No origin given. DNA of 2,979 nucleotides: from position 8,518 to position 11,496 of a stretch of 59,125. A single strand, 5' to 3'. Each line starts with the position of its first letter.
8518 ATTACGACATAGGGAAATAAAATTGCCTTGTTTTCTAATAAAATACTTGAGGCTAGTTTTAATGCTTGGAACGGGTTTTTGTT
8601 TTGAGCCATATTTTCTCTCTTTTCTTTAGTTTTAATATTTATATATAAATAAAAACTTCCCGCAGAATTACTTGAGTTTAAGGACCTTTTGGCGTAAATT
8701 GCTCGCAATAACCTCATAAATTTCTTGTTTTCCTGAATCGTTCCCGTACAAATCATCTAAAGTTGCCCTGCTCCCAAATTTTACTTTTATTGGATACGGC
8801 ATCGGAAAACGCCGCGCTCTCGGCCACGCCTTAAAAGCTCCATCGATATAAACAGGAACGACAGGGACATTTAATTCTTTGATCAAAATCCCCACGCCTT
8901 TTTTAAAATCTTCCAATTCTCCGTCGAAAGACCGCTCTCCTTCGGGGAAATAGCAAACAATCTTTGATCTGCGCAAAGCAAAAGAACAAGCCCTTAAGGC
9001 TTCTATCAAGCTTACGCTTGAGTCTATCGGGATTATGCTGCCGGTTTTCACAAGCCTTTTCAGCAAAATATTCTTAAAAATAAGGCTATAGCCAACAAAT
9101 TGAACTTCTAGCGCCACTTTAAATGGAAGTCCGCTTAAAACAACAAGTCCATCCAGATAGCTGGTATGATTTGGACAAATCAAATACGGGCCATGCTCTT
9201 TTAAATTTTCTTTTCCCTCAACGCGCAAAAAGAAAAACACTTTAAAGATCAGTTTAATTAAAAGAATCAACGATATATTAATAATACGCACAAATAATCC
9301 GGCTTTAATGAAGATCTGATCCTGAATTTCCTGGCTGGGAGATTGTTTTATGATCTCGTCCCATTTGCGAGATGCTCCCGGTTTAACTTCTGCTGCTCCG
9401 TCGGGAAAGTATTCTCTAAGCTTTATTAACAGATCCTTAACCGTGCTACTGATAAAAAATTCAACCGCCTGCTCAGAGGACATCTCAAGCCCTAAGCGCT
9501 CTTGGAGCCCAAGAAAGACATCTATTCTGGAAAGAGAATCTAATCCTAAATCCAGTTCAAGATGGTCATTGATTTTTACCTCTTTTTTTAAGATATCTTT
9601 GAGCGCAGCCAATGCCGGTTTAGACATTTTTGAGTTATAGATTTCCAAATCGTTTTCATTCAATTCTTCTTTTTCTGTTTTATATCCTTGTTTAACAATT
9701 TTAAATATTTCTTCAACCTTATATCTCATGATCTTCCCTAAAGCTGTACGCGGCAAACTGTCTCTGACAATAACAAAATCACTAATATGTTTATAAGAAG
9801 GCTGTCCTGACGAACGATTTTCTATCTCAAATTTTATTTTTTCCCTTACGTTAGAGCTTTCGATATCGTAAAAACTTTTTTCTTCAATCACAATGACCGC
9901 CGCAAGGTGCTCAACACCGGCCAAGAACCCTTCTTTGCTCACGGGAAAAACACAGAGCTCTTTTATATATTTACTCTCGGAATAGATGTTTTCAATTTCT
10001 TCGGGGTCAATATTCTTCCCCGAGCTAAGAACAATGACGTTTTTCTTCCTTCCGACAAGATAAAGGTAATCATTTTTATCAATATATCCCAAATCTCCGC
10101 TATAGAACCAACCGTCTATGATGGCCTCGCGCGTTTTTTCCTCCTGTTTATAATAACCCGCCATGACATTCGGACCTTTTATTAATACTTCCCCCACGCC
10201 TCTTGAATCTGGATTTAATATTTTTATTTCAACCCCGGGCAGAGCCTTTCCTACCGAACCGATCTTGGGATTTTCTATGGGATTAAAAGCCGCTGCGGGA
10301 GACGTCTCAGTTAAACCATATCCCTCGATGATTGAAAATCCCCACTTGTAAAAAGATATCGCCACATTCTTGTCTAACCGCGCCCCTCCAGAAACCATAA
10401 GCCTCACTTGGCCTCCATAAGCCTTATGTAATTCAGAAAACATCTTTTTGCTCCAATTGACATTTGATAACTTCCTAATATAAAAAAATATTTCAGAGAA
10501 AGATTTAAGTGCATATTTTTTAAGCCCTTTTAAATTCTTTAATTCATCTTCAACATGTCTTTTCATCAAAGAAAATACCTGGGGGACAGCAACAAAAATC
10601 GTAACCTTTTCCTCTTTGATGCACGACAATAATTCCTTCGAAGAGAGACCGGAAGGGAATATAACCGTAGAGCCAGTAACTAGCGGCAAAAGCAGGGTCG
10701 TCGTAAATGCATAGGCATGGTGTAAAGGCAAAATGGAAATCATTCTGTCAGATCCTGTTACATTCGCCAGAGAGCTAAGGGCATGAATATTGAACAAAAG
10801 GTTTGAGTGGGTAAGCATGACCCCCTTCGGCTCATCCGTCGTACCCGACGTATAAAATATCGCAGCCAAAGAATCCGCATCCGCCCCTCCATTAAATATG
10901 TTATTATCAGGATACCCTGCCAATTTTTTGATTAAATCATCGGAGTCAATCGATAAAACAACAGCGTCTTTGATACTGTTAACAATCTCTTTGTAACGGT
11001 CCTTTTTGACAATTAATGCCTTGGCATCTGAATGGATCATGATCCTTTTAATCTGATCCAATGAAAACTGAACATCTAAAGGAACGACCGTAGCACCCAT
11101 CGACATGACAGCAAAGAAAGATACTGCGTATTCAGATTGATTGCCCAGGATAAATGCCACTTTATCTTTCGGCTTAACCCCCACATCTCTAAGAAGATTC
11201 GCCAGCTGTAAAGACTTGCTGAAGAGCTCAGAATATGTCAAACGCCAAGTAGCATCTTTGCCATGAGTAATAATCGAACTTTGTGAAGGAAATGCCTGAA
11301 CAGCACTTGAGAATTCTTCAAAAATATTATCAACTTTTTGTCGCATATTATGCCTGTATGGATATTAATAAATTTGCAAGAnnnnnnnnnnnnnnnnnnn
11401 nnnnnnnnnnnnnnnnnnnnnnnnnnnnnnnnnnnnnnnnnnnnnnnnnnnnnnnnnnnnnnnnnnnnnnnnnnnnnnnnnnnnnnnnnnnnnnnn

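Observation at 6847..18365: Candidate self-contained system for dedicated acyl-lipid (aminolipid-like) synthesis and outer-membrane export next to the exosortase locus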

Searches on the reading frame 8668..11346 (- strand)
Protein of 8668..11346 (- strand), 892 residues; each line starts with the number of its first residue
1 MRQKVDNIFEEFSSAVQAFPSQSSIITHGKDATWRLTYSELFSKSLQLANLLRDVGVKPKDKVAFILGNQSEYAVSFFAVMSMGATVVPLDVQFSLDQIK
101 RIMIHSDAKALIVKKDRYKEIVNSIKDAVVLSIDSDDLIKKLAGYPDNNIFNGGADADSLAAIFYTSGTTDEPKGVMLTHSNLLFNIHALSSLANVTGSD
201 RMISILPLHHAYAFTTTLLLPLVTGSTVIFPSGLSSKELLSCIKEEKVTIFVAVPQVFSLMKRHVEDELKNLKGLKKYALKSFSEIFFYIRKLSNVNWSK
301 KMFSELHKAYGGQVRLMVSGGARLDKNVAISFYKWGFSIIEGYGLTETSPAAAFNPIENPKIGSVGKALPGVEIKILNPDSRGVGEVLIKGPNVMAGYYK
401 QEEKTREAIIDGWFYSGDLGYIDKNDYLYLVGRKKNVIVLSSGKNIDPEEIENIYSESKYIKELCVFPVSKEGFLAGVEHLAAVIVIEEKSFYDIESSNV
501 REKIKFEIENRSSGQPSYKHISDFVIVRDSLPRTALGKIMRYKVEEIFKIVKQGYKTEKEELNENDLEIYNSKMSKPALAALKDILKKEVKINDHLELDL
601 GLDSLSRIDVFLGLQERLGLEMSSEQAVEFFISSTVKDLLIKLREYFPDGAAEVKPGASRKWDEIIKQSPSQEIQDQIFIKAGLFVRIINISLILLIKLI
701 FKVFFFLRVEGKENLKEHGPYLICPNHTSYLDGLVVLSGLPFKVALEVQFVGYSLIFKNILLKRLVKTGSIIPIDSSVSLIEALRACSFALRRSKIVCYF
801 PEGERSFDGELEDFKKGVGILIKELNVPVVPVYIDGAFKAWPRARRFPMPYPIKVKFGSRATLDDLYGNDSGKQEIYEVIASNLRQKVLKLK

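Call 4: search_protein_families(library=pfam, proteins=[window:8668-11346:-], max_evalue=0.01)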
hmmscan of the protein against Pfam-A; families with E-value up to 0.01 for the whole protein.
window:8668-11346:- (892 aa): 5 families
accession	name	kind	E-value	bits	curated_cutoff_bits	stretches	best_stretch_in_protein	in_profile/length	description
PF00501.34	AMP-binding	-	1.7e-82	277.8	29.9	1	17-399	6-384/384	AMP-binding enzyme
PF01553.26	Acyltransferase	-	3.4e-21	75.9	23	1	707-834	2-131/132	Acyltransferase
PF23562.2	AMP-binding_C_3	-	1.1e-08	36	20.8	1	436-549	2-113/124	AMP-binding enzyme C-terminal domain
PF13193.12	AMP-binding_C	-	5.4e-05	24.5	24.5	1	450-538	1-76/76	AMP-binding enzyme C-terminal domain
PF00550.31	PP-binding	-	9.9e-05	23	20.8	1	580-629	5-56/67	Phosphopantetheine attachment site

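Call 5: search_protein_families(library=ncbifam, proteins=[window:8668-11346:-], max_evalue=0.001)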
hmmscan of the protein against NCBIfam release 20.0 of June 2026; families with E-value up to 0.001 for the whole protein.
window:8668-11346:- (892 aa): 106 families (the best 25 are shown)
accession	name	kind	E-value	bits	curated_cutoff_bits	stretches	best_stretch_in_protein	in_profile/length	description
NF004837.0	PRK06187.1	subfamily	3.8e-93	312.5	476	2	6-277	8-290/531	long-chain-fatty-acid--CoA ligase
NF006386.0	PRK08633.1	equivalog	2.8e-84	283.7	1221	3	692-861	414-586/1147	acyl-[ACP]--phospholipid O-acyltransferase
NF005702.0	PRK07514.1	subfamily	5.6e-73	246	558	2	305-544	263-496/506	malonyl-CoA synthase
NF004114.0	PRK05605.1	equivalog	2.7e-72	243.9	766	3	314-547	340-568/575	long-chain-fatty-acid--CoA ligase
NF005714.0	PRK07529.1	subfamily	4.3e-67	226.9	632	3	314-562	340-592/640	acyl-CoA synthetase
NF002966.0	PRK03640.1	equivalog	1.1e-66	225.5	556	2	300-546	241-478/483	o-succinylbenzoate--CoA ligase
NF006182.0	PRK08316.1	subfamily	3e-66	224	663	2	17-277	22-290/523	fatty acyl-CoA synthetase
NF004758.0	PRK06087.1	equivalog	4.4e-66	223.4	736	2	313-557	304-545/548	medium-chain fatty-acid--CoA ligase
NF005307.0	PRK06839.1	equivalog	1e-65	222.3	748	2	312-547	264-492/496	o-succinylbenzoate--CoA ligase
NF052269.1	Staph_lig_FadD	equivalog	3.4e-65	220.3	650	2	313-549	266-494/499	long-chain-fatty-acid--CoA ligase FadD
TIGR01923.1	menE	equivalog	3.2e-64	217.4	330.15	2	311-474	223-387/442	o-succinylbenzoate--CoA ligase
NF006181.0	PRK08314.1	subfamily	3e-61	207.3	705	3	314-545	321-551/563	long-chain-fatty-acid--CoA ligase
NF005291.0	PRK06814.1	equivalog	5.1e-61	206.8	1349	3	314-457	909-1054/1140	acyl-[ACP]--phospholipid O-acyltransferase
NF009233.0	PRK12583.1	subfamily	1e-59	202.4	832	3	340-547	347-549/558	fatty acid CoA ligase family protein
NF005801.1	PRK07656.1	equivalog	6.4e-58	196.6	657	2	15-276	10-282/500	FadD3 family acyl-CoA ligase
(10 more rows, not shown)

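Call 34: search_solved_structures(query=window:8668-11346:-, max_evalue=1e-10)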
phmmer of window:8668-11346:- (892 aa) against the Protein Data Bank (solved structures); distinct sequences matched with E-value up to 1e-10: 174 (the best 60 are shown).
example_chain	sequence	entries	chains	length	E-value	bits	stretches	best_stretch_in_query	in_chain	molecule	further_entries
8weu_A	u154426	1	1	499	8.2e-52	179.6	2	25-266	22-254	Fatty-acyl-CoA synthase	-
8wev_A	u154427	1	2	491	8.9e-52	179.5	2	25-266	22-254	Feruloyl-CoA Synthetase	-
4gxq_A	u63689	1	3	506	1.5e-46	162.3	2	306-550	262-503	Malonyl CoA synthetase, Benzoate-CoA ligase Chimeric protein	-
4fuq_A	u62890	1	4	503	6.8e-46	160.1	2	306-550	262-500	Malonyl CoA synthetase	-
6qjz_A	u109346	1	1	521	1.1e-45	159.3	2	335-548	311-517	oxalyl CoA-synthetase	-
4fut_A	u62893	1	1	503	3.9e-45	157.5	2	306-550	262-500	Malonyl CoA synthetase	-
4gxr_A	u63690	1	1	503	7.1e-45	156.7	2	306-550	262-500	Malonyl CoA synthetase, Benzoate-CoA ligase Chimeric protein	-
5ie0_A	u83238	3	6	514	5.9e-44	153.6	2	15-265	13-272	Oxalate--CoA ligase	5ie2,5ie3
3r44_A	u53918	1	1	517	4.1e-43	150.9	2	34-264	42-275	fatty acyl CoA synthetase FADD13 (FATTY-ACYL-CoA SYNTHETASE)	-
5x8f_A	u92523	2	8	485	6.5e-41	143.6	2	317-466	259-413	2-succinylbenzoate--CoA ligase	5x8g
5buq_A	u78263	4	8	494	8.1e-41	143.3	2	315-465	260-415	2-succinylbenzoate--CoA ligase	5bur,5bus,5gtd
5bsw_A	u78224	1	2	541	1.7e-36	128.9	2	313-542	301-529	4-coumarate--CoA ligase 2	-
5bsm_A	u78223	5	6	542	4.8e-36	127.5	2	313-542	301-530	4-coumarate--CoA ligase 2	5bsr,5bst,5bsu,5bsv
5u95_A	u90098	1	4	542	5.8e-36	127.2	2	313-542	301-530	4-coumarate--CoA ligase 2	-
5zrn_A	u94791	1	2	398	6.2e-36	127.1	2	34-264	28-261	Long-chain-fatty-acid--CoA ligase FadD13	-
3pbk_A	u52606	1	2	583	1.7e-29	105.8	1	36-459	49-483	Fatty Acyl-Adenylate Ligase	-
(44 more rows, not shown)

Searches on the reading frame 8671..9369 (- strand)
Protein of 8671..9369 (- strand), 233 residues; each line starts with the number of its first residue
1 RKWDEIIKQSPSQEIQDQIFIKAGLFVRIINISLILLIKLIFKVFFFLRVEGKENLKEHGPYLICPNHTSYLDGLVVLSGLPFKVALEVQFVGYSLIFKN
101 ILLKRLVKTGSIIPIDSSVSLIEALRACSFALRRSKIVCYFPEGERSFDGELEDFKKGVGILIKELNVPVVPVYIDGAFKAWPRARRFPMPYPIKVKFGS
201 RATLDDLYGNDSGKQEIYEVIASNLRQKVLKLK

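Call 49: search_solved_structures(query=window:8671-9369:-, max_evalue=0.01, show_alignments=1)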
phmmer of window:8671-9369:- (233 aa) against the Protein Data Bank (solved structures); distinct sequences matched with E-value up to 0.01: 1.
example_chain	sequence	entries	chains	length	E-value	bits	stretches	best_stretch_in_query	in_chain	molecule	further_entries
5kym_A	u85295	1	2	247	1.6e-08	37.5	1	45-198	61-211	1-acyl-sn-glycerol-3-phosphate acyltransferase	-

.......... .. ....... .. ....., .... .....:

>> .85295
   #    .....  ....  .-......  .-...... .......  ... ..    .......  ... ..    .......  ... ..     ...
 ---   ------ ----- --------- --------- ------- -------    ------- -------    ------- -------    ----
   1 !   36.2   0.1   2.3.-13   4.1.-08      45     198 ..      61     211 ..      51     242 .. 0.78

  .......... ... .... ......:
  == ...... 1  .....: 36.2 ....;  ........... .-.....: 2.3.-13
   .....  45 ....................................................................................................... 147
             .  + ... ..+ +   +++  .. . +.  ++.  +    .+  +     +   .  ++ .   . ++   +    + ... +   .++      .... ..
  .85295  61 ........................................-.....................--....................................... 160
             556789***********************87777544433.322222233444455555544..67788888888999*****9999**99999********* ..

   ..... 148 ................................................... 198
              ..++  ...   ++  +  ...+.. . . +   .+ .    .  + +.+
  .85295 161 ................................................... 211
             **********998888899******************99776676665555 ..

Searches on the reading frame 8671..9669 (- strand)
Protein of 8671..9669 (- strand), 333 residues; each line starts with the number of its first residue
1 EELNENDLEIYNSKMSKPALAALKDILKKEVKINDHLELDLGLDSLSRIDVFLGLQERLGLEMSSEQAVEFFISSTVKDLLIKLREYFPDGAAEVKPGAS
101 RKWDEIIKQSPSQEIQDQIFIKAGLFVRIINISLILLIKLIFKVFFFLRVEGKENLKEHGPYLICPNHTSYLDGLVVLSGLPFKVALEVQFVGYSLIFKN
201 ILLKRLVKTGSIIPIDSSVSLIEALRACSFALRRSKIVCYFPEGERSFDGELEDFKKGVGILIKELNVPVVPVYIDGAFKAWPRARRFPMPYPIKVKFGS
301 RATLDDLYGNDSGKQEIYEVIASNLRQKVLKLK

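Call 78: search_protein_representatives(protein=window:8671-9669:-)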
Query: 333 residues. Proteins with E-value up to 0.001 (for the whole library): 17339; up to 1e-10: 4984; up to 1e-30: 336. The best 150 are listed.
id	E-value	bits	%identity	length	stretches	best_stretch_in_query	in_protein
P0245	7.2e-104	364.0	53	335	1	13-332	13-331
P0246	5.0e-100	351.4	41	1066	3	15-333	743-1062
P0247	6.2e-95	334.7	50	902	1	21-333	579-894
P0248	1.2e-93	330.5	50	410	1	14-332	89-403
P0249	2.7e-89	316.2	44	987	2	13-330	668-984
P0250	5.3e-88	311.9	42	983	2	15-333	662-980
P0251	2.0e-78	280.5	45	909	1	6-332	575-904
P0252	3.7e-78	279.6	43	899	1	3-333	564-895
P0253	3.8e-77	276.2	40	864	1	2-332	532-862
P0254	4.7e-77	276.0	40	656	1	3-333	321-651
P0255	3.1e-72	260.1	41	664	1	5-332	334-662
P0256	9.8e-72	258.5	40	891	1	2-332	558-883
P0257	3.8e-71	256.5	44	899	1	23-333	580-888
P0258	4.4e-71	256.3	42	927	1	25-332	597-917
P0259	1.4e-70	254.7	40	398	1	6-333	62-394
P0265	5.9e-69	249.3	39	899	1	1-332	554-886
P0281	9.5e-65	235.5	36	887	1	4-333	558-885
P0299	4.8e-58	213.5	34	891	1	5-333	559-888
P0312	6.2e-55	203.3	34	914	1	3-329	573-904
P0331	2.7e-51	191.3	34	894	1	4-333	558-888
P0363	2.2e-45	171.9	32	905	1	2-304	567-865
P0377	8.3e-43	163.4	32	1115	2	35-301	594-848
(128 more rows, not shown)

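Call 79: list_cluster_members(proteins=[P0246, P0249, P0253, P0265, P0281, P0299, P0312, P0331, P0363, P0377])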
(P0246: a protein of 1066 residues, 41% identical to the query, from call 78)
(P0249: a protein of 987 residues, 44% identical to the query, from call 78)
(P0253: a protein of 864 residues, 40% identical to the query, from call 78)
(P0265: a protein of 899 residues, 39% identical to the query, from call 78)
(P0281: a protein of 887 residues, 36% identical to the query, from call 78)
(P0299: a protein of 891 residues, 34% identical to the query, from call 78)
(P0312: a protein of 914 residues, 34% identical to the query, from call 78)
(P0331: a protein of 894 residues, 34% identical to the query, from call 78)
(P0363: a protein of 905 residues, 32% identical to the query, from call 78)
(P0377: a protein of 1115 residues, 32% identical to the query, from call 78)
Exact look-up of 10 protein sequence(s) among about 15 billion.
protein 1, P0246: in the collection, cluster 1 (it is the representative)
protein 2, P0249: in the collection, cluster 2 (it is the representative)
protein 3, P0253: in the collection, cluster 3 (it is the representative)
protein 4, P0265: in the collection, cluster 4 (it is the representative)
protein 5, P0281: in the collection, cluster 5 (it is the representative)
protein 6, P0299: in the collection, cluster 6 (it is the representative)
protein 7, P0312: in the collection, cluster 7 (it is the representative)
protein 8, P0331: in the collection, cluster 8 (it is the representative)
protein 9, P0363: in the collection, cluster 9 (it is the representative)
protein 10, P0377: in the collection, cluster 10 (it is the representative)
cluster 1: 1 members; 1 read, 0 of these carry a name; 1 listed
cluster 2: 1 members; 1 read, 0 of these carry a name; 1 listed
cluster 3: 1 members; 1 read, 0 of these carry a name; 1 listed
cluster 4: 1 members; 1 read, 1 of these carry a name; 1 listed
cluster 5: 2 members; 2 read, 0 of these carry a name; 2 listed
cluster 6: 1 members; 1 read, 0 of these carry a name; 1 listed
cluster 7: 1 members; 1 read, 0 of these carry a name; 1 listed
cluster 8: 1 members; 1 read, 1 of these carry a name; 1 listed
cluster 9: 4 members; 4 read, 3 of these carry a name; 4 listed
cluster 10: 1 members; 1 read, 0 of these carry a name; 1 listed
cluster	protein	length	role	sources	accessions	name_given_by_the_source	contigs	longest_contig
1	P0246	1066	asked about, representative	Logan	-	-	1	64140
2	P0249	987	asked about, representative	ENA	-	-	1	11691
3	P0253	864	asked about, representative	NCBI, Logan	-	-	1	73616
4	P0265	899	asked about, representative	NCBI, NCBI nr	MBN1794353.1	MAG: AMP-binding protein [Candidatus Omnitrophica bacterium] | AMP-binding protein [Candidatus Omnitrophota bacterium]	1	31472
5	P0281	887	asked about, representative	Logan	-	-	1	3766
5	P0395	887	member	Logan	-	-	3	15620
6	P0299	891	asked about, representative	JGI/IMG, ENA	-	-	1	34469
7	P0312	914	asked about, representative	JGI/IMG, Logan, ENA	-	-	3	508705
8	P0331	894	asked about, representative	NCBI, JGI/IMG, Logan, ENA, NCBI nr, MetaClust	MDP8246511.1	MAG: AMP-binding protein [Candidatus Tritonobacter lacicola] | AMP-binding protein [Candidatus Tritonobacter lacicola] | \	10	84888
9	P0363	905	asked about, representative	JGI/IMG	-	long-chain acyl-CoA synthetase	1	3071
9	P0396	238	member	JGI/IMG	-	long-chain acyl-CoA synthetase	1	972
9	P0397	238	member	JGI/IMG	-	long-chain acyl-CoA synthetase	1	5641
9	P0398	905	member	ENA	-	-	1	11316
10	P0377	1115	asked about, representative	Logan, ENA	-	-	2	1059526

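Call 81: find_encoding_contigs(protein=P0312, flank=9000, max_places=1)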
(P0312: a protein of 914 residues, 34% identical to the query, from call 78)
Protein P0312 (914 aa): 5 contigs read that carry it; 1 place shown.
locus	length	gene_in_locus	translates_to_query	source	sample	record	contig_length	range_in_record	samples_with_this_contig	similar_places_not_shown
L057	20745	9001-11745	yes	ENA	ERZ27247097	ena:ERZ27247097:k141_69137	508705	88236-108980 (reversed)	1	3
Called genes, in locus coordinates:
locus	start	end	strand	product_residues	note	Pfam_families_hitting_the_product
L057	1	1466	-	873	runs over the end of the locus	PF02739:5_3_exonuc_N, PF01367:5_3_exonuc, PF00476:DNA_pol_A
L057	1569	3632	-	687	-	PF03030:H_PPase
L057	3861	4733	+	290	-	PF02091:tRNA-synt_2e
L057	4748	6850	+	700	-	PF02092:tRNA_synt_2f, PF05746:DALR_1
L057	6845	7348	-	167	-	PF01467:CTP_transf_like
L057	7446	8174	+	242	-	PF01168:Ala_racemase_N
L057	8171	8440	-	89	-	PF01016:Ribosomal_L27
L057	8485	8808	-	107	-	PF00829:Ribosomal_L21p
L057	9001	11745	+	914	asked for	PF00501:AMP-binding, PF00550:PP-binding, PF01553:Acyltransferase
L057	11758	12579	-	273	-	PF01522:Polysacc_deac_1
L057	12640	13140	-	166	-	PF02464:CinA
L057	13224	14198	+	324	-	PF01458:SUFBD_core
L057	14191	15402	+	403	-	PF00266:Aminotran_5, PF00155:Aminotran_1_2, PF01041:DegT_DnrJ_EryC1, PF01212:Beta_elim_lyase (weak)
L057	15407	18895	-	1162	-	PF08471:Ribonuc_red_2_N, PF02867:Ribonuc_red_lgC, PF12637:TSCPD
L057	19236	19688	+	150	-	PF01668:SmpB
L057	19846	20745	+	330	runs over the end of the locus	PF00154:RecA_N, PF06745:ATPase (faint), PF08423:Rad51, PF01637:ATPase_2 (weak), PF21096:RecA_C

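Call 82: find_encoding_contigs(protein=P0377, flank=9000, max_places=1)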
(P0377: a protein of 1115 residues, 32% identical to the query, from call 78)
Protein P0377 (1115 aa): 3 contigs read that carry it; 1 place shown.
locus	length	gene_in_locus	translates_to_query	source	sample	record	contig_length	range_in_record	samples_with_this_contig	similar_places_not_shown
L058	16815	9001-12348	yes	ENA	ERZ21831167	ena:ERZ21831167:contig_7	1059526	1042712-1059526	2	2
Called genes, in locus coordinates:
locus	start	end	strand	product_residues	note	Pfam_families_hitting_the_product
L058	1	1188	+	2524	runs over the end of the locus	PF00109:ketoacyl-synt, PF02801:Ketoacyl-synt_C, PF16197:KAsynt_C_assoc, PF22336:RhiE-like_linker, PF22621:CurL-like_PKS_C, PF00698:Acyl_transf_1, PF21089:PKS_DH_N, PF14765:PS-DH, +13 more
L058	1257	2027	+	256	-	PF00106:adh_short, PF08659:KR, PF13561:adh_short_C2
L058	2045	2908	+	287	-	-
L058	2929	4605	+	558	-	PF01565:FAD_binding_4, PF02913:FAD-oxidase_C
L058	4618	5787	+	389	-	PF00923:TAL_FSA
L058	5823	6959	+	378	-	-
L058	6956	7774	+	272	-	PF02811:PHP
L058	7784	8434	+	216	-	PF01066:CDP-OH_P_transf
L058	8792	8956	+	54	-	-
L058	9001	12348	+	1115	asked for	PF00501:AMP-binding, PF00550:PP-binding (weak), PF01553:Acyltransferase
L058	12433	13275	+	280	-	PF01148:CTP_transf_1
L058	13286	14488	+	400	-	PF07690:MFS_1 (weak)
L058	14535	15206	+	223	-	PF12710:HAD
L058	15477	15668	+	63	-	-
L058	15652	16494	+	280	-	PF13276:HTH_21, PF00665:rve, PF13683:rve_3, PF13333:rve_2 (weak)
